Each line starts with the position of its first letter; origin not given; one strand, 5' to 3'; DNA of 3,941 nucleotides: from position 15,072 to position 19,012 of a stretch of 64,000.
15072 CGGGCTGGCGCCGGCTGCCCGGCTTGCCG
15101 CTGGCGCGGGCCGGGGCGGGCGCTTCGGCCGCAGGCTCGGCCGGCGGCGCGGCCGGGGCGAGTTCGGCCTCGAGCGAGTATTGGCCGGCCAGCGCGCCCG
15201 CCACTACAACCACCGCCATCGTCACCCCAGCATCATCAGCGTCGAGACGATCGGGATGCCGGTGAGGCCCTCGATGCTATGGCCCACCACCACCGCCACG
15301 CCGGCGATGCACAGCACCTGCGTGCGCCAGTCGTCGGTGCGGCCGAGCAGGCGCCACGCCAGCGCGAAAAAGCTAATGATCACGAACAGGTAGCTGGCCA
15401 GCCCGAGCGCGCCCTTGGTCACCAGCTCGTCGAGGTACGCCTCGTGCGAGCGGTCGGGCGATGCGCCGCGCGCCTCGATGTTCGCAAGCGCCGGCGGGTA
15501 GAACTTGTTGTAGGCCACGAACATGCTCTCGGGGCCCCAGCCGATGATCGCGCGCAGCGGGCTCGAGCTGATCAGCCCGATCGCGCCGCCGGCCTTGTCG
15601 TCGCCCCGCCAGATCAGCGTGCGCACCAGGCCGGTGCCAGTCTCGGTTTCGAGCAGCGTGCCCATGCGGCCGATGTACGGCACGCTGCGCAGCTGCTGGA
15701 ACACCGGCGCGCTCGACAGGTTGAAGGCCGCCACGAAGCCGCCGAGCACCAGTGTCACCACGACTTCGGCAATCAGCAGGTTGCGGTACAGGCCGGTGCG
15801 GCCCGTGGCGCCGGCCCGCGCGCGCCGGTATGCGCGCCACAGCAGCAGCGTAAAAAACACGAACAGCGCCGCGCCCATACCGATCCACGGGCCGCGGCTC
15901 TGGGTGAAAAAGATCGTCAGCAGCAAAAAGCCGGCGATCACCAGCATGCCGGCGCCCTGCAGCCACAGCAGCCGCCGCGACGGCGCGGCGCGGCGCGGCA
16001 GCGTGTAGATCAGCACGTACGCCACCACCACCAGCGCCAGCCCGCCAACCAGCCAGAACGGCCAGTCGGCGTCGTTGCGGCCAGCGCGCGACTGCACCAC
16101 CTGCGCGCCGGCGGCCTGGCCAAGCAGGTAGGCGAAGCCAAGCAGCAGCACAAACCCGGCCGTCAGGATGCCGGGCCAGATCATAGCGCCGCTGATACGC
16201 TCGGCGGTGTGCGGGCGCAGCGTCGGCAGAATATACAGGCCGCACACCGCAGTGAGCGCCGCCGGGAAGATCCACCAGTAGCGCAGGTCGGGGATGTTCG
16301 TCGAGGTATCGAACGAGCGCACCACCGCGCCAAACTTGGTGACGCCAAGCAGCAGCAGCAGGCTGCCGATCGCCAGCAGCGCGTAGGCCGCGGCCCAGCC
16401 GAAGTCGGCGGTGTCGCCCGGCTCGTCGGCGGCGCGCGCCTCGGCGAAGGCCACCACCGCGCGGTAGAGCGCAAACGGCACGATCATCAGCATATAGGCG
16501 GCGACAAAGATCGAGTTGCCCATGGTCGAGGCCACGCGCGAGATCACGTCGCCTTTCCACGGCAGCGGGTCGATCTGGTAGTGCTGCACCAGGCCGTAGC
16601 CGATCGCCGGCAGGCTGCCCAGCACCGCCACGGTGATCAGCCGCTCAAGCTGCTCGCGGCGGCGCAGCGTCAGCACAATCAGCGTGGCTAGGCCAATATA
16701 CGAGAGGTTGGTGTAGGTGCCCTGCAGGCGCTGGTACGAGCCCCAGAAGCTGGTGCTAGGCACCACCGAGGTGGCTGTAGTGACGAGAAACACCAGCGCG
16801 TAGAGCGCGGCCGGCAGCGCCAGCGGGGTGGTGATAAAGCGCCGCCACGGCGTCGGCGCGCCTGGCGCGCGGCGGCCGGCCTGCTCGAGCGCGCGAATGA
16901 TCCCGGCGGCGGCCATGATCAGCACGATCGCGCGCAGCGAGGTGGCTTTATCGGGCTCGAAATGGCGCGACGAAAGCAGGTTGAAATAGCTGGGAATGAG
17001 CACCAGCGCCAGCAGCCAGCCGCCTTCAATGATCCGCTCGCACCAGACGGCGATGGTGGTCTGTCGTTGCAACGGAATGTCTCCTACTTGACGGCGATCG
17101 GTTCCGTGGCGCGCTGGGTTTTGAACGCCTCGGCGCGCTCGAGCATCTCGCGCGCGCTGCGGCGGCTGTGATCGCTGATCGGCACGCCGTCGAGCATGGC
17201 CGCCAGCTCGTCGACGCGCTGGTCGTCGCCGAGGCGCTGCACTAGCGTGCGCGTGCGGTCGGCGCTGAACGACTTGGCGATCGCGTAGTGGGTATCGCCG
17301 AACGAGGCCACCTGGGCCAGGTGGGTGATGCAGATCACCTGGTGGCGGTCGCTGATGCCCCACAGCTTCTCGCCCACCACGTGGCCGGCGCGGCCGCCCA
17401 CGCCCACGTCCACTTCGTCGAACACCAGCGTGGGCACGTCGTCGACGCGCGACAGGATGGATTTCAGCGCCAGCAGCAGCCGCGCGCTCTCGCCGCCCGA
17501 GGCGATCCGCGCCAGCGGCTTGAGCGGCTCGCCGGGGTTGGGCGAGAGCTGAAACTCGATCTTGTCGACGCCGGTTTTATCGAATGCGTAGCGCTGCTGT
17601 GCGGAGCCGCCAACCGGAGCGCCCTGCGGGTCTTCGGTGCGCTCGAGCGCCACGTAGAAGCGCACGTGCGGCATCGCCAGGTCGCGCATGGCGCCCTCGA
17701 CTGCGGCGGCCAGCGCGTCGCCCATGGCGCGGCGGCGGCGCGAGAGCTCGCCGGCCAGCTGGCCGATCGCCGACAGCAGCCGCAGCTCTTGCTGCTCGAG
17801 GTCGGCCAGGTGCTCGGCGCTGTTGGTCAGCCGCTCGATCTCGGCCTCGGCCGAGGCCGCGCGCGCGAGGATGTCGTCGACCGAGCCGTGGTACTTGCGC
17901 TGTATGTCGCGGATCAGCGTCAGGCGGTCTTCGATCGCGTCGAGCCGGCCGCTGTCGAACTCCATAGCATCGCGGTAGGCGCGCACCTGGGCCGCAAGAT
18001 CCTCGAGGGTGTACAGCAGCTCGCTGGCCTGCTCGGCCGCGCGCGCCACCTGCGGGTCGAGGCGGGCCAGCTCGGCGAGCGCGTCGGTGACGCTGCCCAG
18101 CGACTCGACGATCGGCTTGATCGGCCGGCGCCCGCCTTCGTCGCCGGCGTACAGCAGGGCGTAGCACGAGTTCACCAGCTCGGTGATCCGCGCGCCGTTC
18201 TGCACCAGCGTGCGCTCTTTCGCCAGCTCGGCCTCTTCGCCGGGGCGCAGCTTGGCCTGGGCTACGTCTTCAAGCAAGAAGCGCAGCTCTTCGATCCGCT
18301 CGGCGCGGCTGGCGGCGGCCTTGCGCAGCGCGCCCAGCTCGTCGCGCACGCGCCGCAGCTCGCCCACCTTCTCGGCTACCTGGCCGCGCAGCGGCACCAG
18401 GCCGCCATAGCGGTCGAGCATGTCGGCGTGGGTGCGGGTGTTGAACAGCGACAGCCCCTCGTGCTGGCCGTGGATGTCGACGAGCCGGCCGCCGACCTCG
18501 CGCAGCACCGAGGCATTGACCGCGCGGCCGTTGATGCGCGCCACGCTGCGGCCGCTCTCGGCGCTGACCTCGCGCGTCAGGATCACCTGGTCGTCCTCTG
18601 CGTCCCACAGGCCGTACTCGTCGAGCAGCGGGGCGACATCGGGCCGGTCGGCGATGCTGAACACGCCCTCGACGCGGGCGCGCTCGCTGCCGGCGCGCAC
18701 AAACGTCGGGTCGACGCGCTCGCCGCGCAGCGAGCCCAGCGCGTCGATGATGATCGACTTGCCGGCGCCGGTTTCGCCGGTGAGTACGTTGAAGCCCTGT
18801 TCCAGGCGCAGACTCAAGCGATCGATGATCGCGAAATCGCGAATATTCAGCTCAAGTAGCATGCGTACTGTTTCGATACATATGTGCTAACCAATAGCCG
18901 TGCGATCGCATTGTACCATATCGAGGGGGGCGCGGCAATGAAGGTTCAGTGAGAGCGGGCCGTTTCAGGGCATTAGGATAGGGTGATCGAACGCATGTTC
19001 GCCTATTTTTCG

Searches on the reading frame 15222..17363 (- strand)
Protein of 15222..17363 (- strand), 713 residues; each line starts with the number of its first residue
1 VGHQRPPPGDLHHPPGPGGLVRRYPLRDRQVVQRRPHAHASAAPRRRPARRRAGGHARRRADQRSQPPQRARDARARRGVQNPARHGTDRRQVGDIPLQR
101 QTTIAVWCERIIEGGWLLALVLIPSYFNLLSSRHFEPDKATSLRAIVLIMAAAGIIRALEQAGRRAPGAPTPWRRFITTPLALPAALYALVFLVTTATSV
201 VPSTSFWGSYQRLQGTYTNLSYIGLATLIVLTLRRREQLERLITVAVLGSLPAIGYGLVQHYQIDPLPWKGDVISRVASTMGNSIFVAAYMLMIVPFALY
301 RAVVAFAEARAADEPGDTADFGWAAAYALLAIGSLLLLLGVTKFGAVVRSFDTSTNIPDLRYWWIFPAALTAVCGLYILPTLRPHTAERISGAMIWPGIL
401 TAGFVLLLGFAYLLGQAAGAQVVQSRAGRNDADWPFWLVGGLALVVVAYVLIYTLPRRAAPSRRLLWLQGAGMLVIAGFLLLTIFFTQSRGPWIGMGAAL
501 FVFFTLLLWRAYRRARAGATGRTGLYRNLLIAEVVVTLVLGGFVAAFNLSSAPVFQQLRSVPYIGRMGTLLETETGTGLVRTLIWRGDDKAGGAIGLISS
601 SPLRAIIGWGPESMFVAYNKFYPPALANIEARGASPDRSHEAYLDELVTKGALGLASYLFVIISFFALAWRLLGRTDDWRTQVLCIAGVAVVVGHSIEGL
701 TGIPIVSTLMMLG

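Call 51: search_protein_families(library=pfam, proteins=[window:15222-17363:-])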
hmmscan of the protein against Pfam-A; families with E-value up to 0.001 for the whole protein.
window:15222-17363:- (713 aa): 1 family
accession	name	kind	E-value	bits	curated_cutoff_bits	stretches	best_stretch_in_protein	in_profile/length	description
PF04932.20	Wzy_C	-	1.6e-06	28.4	31.7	1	478-659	4-149/149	O-Antigen ligase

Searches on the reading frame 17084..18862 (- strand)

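Call 51: search_protein_families(library=pfam, proteins=[window:17084-18862:-])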
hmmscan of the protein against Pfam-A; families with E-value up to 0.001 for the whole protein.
window:17084-18862:- (592 aa): 3 families
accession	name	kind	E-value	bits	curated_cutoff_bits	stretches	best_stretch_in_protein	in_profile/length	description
PF02463.25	SMC_N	-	7.5e-13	48.8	40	1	3-530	3-213/220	RecF/RecN/SMC N terminal domain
PF13476.12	AAA_23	-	1.9e-07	32.4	27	1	5-43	2-40/201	AAA domain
PF13304.12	AAA_21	-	0.00093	19.8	27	0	24-48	1-25/304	AAA domain, putative AbiEii toxin, Type IV TA system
